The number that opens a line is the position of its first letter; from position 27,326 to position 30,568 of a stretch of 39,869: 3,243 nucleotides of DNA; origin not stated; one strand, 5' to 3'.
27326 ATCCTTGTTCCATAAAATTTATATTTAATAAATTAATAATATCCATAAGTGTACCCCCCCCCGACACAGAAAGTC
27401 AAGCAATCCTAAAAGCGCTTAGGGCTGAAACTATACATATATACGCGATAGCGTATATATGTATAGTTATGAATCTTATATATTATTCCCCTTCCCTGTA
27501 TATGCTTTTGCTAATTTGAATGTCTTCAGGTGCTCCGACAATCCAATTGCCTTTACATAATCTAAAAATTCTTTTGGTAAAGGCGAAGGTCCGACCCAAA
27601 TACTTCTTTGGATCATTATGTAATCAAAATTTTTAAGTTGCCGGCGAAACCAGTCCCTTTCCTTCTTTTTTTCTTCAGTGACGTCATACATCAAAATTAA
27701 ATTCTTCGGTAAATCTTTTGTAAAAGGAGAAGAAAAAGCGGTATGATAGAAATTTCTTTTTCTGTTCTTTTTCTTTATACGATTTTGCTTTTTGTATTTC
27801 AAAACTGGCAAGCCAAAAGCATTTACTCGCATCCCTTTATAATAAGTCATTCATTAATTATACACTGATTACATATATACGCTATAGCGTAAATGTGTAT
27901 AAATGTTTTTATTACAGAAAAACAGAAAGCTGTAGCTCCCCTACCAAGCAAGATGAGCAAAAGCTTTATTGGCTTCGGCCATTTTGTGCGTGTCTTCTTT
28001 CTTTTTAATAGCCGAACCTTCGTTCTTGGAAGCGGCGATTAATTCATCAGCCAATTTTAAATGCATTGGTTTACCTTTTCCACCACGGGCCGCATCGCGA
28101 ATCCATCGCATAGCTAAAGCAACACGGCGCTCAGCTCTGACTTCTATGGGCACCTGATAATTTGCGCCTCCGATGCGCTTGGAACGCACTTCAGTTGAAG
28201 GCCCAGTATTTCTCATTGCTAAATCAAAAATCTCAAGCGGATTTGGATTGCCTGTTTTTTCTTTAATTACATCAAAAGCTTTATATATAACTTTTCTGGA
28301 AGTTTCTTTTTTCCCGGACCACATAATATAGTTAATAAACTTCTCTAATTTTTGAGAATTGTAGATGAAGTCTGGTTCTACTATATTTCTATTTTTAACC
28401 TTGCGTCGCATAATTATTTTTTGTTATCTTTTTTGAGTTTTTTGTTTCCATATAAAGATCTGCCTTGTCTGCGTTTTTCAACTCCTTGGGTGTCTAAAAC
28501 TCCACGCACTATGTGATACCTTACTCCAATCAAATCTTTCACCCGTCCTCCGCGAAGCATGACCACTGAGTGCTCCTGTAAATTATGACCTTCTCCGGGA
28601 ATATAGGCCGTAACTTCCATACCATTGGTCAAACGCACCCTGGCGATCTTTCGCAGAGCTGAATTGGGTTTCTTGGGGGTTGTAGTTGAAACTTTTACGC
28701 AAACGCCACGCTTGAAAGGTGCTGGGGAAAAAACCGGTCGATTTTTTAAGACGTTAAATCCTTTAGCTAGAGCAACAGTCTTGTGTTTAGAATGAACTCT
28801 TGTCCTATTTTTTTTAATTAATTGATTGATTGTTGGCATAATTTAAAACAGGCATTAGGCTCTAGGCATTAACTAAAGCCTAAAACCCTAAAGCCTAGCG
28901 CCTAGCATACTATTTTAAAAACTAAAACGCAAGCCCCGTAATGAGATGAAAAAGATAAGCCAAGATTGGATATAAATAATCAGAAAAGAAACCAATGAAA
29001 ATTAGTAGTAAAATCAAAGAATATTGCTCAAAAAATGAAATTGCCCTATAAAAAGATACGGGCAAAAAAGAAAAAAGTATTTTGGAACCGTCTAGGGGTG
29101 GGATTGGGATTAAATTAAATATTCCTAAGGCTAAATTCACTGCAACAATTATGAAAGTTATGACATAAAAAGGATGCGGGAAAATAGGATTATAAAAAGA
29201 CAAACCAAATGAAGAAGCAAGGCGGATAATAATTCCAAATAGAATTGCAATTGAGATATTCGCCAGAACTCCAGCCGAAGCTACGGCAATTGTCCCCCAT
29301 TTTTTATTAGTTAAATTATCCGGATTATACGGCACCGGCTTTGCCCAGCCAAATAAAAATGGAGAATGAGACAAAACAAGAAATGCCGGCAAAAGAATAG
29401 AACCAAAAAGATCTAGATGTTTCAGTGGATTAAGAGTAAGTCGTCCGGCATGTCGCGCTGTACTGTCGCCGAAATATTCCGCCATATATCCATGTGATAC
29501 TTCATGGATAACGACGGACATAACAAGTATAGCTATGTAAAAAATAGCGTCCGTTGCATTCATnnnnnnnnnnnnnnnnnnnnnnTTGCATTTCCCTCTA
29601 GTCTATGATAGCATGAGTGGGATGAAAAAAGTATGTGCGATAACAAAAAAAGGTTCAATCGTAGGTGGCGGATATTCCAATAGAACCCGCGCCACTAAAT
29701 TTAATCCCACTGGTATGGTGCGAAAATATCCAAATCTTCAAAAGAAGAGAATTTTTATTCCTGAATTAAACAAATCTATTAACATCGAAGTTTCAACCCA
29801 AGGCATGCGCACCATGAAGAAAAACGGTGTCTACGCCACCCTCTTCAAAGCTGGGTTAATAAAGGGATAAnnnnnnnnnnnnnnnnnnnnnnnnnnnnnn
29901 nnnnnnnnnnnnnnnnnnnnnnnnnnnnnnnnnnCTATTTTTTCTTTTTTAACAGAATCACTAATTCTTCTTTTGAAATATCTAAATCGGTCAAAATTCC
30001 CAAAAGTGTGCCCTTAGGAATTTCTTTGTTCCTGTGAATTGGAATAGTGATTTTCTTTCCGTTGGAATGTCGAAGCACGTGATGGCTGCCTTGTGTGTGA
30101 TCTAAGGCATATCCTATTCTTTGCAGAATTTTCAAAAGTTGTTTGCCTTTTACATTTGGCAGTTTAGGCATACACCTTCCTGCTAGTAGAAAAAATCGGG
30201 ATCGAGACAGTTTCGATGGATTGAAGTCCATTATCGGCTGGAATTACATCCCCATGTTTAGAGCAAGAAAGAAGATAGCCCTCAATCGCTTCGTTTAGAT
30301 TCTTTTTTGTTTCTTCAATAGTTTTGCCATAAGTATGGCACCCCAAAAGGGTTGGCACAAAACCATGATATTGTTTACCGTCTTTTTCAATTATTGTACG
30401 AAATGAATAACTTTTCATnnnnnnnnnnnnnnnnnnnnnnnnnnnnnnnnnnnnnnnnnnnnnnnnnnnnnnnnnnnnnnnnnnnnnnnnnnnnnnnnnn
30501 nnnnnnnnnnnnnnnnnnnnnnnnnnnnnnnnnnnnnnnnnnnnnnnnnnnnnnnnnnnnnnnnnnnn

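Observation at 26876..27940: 1.06-kb island between rpsG and fusA: a Cas2-fold basic protein plus a small acidic protein, framed by related palindromes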

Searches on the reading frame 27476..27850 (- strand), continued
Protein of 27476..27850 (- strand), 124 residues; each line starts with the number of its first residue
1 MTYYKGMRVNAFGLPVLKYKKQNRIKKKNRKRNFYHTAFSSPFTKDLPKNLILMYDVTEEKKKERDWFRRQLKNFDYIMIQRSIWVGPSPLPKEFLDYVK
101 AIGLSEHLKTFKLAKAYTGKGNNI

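Call 85: fold_search(model_id=the predicted structure, library=pdb)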
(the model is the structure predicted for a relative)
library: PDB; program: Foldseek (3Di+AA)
matches with E <= 10: 980; with E <= 0.001: 0
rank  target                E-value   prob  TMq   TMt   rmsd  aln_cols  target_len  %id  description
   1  8a39_AP1              7.5e-03  0.97  0.34  0.19   8.7       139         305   19  Crystal Structure of PaaX from Escherichia coli W (released 2023-07-05)
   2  8r3g_A                4.0e-02  1.00  0.30  0.15   4.1        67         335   18  Central glycolytic genes regulator (CggR) bound to DNA operator (released 2024-06-19)
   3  7oyk_DDD              4.8e-02  1.00  0.31  0.49   4.1        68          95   18  DNA-binding domain of CggR in complex with the DNA operator (released 2021-11-10)
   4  2x4h_C                7.4e-02  0.99  0.33  0.39   3.8        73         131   15  Crystal Structure of the hypothetical protein SSo2273 from Sulfolobus solfataricus (released 2010-07-21)
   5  5hso_A                7.4e-02  0.93  0.31  0.39   7.6       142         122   13  Crystal structure of MYCOBACTERIUM TUBERCULOSIS MARR FAMILY PROTEIN Rv2887 complex with DNA (released 2017-02-01)
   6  2p6t_F                7.9e-02  0.41  0.28  0.29  14.6       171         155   11  CRYSTAL STRUCTURE OF TRANSCRIPTIONAL REGULATOR NMB0573 and L-LEUCINE COMPLEX FROM NEISSERIA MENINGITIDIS (released 2007-04-03)
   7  2x4h_A                9.5e-02  0.99  0.33  0.41   3.7        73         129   15  Crystal Structure of the hypothetical protein SSo2273 from Sulfolobus solfataricus (released 2010-07-21)
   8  2x4h_B                9.5e-02  0.99  0.33  0.39   3.8        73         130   15  Crystal Structure of the hypothetical protein SSo2273 from Sulfolobus solfataricus (released 2010-07-21)
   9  7oyk_AAA              1.0e-01  0.99  0.30  0.48   4.1        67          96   18  DNA-binding domain of CggR in complex with the DNA operator (released 2021-11-10)
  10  8bii_H                1.1e-01  0.63  0.31  0.18  10.7       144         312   13  O-Methyltransferase Plu4895 (mutant H229N) in complex with SAH (released 2023-03-08)
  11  3kfw                  1.5e-01  0.47  0.28  0.21   8.5       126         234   12  Uncharacterized protein Rv0674 from Mycobacterium tuberculosis (released 2009-12-01)
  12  8bii_G                1.9e-01  0.75  0.30  0.17   7.4        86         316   16  O-Methyltransferase Plu4895 (mutant H229N) in complex with SAH (released 2023-03-08)
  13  2efo                  1.9e-01  0.35  0.29  0.31  13.5       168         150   10  Crystal structure of Tyr77 to Ala of ST1022 from Sulfolobus tokodaii 7 (released 2008-02-26)
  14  3eco_B                2.0e-01  0.98  0.32  0.39   3.9        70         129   16  Crystal structure of MepR, a transcription regulator of the Staphylococcus aureus multidrug efflux pump MepA (released 2009-02-10)
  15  5x80_A                2.0e-01  0.66  0.30  0.35   7.7       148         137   13  CRYSTAL STRUCTURE OF MYCOBACTERIUM TUBERCULOSIS MARR FAMILY PROTEIN RV2887 COMPLEX WITH SALICYLIC ACID (released 2017-08-09)
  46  3exc                  3.5e-01  0.87  0.32  0.58   3.4        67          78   30  Structure of the RNA'se SSO8090 from Sulfolobus solfataricus (released 2008-11-11)
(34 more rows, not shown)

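Call 87: find_encoding_contigs(protein=window:27476-27850:-, flank=1500, max_places=10)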
Protein window:27476-27850:- (124 aa): 24 contigs read that carry it; 5 places shown.
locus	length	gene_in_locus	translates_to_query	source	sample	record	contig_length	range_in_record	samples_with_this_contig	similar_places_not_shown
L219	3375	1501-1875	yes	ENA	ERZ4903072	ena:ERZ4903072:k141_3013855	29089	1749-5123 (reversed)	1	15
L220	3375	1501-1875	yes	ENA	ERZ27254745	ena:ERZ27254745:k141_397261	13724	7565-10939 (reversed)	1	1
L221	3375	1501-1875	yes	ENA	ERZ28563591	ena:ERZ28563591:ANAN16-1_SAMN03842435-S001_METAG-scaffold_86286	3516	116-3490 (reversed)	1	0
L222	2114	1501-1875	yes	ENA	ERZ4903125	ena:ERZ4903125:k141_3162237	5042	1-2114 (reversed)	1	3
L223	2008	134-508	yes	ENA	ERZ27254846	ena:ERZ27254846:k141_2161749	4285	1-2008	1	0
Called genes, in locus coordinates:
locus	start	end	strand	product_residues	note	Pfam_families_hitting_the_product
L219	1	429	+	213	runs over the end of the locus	PF02163:Peptidase_M50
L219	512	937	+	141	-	PF00164:Ribosom_S12_S23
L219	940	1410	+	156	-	PF00177:Ribosomal_S7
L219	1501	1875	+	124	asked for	PF09827:CRISPR_Cas2 (weak), PF20803:PaaX_M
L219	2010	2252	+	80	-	-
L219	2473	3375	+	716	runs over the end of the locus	PF00009:GTP_EFTU, PF03144:GTP_EFTU_D2, PF22042:EF-G_D2, PF14492:EFG_III, PF16658:RF3_C (weak), PF03764:EFG_IV, PF00679:EFG_C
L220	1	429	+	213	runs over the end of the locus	PF02163:Peptidase_M50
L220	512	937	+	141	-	PF00164:Ribosom_S12_S23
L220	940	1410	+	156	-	PF00177:Ribosomal_S7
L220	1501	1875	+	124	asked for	PF09827:CRISPR_Cas2 (weak), PF20803:PaaX_M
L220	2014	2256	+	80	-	-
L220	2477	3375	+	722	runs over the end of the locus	PF00009:GTP_EFTU, PF03144:GTP_EFTU_D2, PF22042:EF-G_D2, PF14492:EFG_III, PF16658:RF3_C (weak), PF03764:EFG_IV, PF00679:EFG_C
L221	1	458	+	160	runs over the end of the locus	?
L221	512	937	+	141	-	PF00164:Ribosom_S12_S23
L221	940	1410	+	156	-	PF00177:Ribosomal_S7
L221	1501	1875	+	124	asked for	PF09827:CRISPR_Cas2 (weak), PF20803:PaaX_M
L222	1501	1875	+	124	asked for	PF09827:CRISPR_Cas2 (weak), PF20803:PaaX_M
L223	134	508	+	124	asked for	PF09827:CRISPR_Cas2 (weak), PF20803:PaaX_M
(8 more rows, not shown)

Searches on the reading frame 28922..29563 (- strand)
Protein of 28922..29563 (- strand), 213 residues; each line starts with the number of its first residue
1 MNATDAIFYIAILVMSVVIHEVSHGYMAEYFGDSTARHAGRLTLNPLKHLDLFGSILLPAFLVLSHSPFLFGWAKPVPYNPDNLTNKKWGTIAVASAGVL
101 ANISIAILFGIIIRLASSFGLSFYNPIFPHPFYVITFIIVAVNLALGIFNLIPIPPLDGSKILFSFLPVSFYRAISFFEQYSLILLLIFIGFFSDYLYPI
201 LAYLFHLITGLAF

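Call 93: search_protein_families(library=pfam, proteins=[window:28922-29563:-], max_evalue=0.001)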
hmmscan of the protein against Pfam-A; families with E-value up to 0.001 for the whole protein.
window:28922-29563:- (213 aa): 1 family
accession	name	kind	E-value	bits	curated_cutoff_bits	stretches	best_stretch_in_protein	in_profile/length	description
PF02163.28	Peptidase_M50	-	2.9e-14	53.4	27.2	2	136-176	163-203/221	Peptidase family M50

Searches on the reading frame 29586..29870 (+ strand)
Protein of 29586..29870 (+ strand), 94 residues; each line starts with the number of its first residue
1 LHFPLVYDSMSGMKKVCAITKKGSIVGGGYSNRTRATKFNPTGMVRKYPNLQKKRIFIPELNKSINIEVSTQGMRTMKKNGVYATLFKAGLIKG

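Call 93: search_protein_families(library=pfam, proteins=[window:29586-29870:+], max_evalue=0.001)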
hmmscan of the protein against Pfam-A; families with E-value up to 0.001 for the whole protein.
window:29586-29870:+ (94 aa): 1 family
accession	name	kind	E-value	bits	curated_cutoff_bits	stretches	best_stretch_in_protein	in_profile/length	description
PF00830.24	Ribosomal_L28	-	3.7e-11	43.3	27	1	15-80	1-60/60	Ribosomal L28 family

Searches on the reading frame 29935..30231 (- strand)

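Call 93: search_protein_families(library=pfam, proteins=[window:29935-30231:-], max_evalue=0.001)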
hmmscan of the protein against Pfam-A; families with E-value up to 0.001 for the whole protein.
window:29935-30231:- (98 aa): 1 family
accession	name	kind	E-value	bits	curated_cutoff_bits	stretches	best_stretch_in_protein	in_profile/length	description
PF07927.17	HicA_toxin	-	1.2e-16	61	27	1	29-85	1-58/58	HicA toxin of bacterial toxin-antitoxin,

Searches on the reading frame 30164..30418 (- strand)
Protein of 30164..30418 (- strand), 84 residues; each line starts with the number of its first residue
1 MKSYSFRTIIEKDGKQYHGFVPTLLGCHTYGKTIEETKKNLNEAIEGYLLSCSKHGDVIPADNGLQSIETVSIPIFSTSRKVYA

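Call 93: search_protein_families(library=pfam, proteins=[window:30164-30418:-], max_evalue=0.001)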
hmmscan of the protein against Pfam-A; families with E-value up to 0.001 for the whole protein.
window:30164-30418:- (84 aa): 2 families
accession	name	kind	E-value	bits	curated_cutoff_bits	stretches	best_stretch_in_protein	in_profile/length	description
PF21748.3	UPF0150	-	8e-09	35.7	27.3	1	12-60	16-64/64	UPF0150-like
PF15919.11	HicB_lk_antitox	-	7.4e-07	29.8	27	1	8-68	3-64/123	HicB_like antitoxin of bacterial toxin-antitoxin system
